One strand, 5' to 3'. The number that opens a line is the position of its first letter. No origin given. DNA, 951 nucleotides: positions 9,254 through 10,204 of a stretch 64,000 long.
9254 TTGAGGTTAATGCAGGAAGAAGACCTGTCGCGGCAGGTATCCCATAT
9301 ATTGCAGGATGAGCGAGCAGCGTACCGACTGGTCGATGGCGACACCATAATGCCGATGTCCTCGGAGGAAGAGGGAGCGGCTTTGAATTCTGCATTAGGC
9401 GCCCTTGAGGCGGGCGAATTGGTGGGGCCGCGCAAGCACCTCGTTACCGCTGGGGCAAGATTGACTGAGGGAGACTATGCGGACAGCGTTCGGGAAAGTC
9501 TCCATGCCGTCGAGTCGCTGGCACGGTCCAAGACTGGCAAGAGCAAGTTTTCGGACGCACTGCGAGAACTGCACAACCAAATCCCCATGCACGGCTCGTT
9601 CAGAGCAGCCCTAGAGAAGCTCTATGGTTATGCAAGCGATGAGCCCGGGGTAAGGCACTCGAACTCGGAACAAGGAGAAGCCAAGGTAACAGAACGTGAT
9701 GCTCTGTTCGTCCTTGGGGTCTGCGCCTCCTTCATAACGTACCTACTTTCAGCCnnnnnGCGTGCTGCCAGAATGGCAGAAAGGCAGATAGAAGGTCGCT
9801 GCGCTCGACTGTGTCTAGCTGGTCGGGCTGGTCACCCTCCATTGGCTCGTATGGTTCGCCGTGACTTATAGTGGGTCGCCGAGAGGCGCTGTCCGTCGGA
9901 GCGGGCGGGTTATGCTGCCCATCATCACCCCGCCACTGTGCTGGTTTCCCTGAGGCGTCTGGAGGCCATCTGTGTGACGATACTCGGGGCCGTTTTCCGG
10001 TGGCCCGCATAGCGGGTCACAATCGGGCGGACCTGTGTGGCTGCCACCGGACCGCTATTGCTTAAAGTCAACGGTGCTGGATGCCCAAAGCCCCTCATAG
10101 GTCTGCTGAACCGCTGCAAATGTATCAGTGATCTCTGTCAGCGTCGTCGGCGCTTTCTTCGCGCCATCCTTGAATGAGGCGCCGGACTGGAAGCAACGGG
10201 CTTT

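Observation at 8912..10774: Island cargo: AbiJ-like HEPN protein paired with a stand-alone PLD-like 'HDR' protein, a candidate two-gene defence module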

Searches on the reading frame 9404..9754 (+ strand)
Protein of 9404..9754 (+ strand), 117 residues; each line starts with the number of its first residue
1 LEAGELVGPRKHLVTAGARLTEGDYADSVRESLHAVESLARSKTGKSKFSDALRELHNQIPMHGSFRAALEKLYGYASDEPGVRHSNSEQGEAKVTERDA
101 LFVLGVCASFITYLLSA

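Call 87: search_protein_representatives(protein=window:9404-9754:+)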
Query: 117 residues. Proteins with E-value up to 0.001 (for the whole library): 3079; up to 1e-10: 980; up to 1e-30: 7. The best 150 are listed.
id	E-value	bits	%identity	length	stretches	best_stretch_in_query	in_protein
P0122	2.6e-42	159.6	68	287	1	5-116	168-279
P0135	4.4e-36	139.6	64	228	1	8-116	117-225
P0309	1.6e-33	131.4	58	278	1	5-117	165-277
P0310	9.9e-32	125.6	54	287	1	5-114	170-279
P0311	2.2e-31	124.5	54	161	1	1-114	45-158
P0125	6.0e-31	123.1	56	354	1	6-115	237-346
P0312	7.5e-31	122.8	58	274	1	6-115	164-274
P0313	3.9e-30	120.5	52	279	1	7-114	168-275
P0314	2.6e-29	117.8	56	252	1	8-115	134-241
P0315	1.1e-27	112.6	48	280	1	5-116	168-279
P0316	2.8e-27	111.3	53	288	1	6-116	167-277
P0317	4.0e-27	110.8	51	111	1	8-116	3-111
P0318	4.5e-27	110.6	47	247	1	7-116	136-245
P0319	5.8e-27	110.3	49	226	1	1-116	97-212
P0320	7.3e-27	109.9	53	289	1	7-116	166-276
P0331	8.7e-25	103.3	51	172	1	2-115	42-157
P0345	1.1e-23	99.7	49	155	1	7-115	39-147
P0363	1.8e-22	95.8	39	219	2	8-110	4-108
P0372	4.1e-22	94.7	47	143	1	14-116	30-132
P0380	9.0e-22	93.6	46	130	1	3-116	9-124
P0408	5.0e-21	91.2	43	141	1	4-116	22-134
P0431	3.3e-20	88.5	42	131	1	2-115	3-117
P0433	4.5e-20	88.1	43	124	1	9-116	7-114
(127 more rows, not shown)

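Call 88: search_protein_families(library=pfam, proteins=[P0317, P0311, P0331, P0345, P0372, P0380, P0408, P0431, P0433, P0363], max_evalue=1)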
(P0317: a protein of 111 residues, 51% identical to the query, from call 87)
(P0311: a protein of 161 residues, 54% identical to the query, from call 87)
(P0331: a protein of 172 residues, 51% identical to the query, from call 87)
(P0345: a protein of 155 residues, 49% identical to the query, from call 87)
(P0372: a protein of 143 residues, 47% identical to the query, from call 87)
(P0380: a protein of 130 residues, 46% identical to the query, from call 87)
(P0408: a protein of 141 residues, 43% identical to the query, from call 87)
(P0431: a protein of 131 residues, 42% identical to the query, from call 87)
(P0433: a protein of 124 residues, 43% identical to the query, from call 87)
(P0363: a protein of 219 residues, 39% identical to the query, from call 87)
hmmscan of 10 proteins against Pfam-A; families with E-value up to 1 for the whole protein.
P0317 (111 aa): 1 family
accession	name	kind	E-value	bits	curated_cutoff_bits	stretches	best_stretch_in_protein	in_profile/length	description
PF09509.15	Hypoth_Ymh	-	0.078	13.3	25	1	11-62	11-54/119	Protein of unknown function (Hypoth_ymh)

P0311 (161 aa): 1 family
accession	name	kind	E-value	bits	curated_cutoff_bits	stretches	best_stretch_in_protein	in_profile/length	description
PF09509.15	Hypoth_Ymh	-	0.0016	18.8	25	1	59-92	10-43/119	Protein of unknown function (Hypoth_ymh)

P0331 (172 aa): 2 families
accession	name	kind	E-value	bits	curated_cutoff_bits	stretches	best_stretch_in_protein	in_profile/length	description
PF18863.6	AbiJ_NTD4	-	0.0079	17.1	34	1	2-39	116-151/152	AbiJ N-terminal domain 4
PF06722.18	EryCIII-like_C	-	0.014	15.8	31.7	1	41-77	75-112/145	Erythromycin biosynthesis protein CIII-like, C-terminal domain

P0345 (155 aa): 1 family
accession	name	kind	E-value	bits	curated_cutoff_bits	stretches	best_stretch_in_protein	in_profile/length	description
PF10307.15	HAD_SAK_1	-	0.31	11.2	25.6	0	61-87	67-94/203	HAD domain family 1 in Swiss Army Knife RNA repair proteins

P0372 (143 aa): 1 family
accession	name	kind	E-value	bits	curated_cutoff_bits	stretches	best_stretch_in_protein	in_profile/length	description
PF20873.2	PriS_C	-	0.22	11.9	27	1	52-89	9-46/50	Primase chain A, C-terminal domain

P0380 (130 aa): 0 families

P0408 (141 aa): 1 family
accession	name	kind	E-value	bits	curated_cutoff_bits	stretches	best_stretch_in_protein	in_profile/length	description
PF14355.11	Abi_C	-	0.0067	17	24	1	81-133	31-82/83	Abortive infection C-terminus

P0431 (131 aa): 3 families
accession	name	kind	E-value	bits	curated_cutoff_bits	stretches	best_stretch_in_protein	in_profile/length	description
PF13558.12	SbcC_Walker_B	-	0.032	14.9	27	1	49-108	27-87/90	SbcC/RAD50-like, Walker B motif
PF23345.1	NUP160_helical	-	0.064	12.9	27.5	1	29-79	69-119/231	Nucleoporin NUP160, helical domain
PF23136.1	DUF7051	-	0.29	11.1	27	1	33-65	90-122/254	Domain of unknown function (DUF7051)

P0433 (124 aa): 0 families

P0363 (219 aa): 1 family
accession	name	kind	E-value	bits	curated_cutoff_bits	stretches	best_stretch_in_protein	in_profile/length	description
PF12631.12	MnmE_helical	-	0.2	12.2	40.1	1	23-125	66-135/211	MnmE helical domain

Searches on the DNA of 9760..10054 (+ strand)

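Call 67: search_dna_similar(query=window:9760-10054:+, collection=plasmids, mode=distant, max_rows=15, max_evalue=0.001)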
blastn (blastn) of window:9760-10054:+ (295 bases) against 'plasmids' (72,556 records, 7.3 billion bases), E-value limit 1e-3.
No match.
